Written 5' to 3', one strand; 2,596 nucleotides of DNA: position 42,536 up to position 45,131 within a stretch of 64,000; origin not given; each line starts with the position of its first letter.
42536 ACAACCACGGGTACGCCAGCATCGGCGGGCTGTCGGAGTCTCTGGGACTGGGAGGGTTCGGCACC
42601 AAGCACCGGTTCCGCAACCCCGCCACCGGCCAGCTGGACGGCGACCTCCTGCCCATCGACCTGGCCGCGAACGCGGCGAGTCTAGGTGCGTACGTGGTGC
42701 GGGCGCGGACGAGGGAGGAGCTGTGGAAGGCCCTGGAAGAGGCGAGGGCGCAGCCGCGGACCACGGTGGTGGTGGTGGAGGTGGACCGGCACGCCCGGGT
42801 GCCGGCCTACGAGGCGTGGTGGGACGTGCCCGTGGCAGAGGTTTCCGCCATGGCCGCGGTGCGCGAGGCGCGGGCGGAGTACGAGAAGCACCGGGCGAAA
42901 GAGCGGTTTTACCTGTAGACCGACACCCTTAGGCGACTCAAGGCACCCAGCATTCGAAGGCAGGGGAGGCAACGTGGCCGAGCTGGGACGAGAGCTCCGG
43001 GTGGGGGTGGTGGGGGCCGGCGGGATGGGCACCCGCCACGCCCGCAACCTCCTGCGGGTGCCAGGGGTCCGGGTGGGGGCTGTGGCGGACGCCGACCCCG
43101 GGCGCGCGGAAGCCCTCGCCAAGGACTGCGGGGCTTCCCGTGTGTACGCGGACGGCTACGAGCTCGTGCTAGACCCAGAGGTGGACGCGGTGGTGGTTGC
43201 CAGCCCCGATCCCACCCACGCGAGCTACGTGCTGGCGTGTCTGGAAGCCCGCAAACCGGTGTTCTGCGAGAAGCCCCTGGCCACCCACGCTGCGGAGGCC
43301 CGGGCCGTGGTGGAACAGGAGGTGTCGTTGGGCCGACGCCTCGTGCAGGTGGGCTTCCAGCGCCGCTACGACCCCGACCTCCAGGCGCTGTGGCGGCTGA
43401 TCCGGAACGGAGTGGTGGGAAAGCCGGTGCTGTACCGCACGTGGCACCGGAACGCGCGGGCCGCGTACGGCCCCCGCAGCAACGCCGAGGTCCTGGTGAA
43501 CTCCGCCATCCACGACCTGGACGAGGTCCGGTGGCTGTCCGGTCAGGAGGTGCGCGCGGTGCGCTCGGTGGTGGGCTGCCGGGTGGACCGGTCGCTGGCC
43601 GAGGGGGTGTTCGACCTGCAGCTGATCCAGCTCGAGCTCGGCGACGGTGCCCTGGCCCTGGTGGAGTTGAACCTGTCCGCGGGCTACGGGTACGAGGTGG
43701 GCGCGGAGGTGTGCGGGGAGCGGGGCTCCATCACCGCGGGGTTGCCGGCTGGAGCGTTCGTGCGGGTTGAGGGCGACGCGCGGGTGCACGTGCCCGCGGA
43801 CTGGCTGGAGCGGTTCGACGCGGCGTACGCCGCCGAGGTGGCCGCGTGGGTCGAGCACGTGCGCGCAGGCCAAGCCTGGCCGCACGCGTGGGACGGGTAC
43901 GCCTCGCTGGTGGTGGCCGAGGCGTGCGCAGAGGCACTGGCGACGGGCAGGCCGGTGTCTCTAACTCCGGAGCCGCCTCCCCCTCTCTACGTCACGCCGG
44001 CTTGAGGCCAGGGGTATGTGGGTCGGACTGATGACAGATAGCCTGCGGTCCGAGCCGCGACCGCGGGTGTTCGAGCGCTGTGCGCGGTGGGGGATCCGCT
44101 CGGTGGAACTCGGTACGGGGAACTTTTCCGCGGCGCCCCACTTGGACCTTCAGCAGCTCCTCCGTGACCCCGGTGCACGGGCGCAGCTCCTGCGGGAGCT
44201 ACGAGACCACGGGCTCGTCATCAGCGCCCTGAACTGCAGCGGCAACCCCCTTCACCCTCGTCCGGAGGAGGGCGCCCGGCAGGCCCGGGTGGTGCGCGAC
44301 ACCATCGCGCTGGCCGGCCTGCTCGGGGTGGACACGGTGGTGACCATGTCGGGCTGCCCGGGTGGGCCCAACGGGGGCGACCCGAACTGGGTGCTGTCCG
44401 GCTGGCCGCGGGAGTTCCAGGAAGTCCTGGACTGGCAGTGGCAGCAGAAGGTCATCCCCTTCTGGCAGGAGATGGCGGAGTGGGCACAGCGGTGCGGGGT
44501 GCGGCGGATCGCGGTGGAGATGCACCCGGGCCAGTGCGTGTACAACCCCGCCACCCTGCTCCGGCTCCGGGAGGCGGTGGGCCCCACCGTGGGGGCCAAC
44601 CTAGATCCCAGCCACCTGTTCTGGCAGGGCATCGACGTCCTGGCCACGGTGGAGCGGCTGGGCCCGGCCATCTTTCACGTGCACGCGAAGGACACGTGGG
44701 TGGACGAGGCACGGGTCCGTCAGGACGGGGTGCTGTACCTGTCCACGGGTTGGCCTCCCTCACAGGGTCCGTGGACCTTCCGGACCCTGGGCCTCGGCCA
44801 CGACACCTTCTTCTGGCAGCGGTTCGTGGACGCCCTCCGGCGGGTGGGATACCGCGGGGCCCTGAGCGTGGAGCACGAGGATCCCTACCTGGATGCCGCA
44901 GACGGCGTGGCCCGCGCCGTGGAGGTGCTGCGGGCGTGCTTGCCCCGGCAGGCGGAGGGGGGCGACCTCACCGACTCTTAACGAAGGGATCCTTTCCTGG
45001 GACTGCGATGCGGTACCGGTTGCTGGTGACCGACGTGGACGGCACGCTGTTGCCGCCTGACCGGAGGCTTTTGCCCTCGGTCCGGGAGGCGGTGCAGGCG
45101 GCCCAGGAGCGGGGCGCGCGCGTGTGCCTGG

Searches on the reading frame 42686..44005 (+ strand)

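Call 25: search_protein_families(library=pfam, proteins=[window:42686-44005:+], max_evalue=0.001)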
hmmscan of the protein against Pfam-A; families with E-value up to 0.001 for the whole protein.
window:42686-44005:+ (439 aa): 4 families
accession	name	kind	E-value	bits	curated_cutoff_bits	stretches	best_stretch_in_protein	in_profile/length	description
PF01408.29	GFO_IDH_MocA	-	1.6e-28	100.3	24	1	104-224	1-120/120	Oxidoreductase family, NAD-binding Rossmann fold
PF02894.22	GFO_IDH_MocA_C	-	1.6e-18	67.7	22.9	1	238-426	3-218/218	Oxidoreductase family, C-terminal alpha/beta domain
PF22725.1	GFO_IDH_MocA_C3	-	1.2e-15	58.1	27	1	233-349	2-123/124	GFO/IDH/MocA C-terminal domain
PF03435.24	Sacchrp_dh_NADP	-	0.00017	22.4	25.1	1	106-198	1-98/129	Saccharopine dehydrogenase NADP binding domain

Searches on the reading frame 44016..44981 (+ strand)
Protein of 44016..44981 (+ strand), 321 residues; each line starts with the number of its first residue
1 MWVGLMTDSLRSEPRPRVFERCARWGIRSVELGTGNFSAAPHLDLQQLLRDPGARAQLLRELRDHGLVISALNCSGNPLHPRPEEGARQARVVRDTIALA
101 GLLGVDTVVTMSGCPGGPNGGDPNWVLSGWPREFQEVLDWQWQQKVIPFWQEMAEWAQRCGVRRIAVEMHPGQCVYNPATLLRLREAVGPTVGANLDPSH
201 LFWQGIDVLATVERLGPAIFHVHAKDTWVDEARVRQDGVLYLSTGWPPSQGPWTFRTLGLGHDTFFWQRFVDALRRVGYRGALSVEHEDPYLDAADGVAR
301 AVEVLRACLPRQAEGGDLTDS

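Call 25: search_protein_families(library=pfam, proteins=[window:44016-44981:+], max_evalue=0.001)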
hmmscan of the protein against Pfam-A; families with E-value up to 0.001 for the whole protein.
window:44016-44981:+ (321 aa): 1 family
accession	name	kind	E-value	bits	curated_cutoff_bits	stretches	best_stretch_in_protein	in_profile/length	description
PF01261.30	AP_endonuc_2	-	5.2e-37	128.3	31.1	1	19-308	1-249/249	Xylose isomerase-like TIM barrel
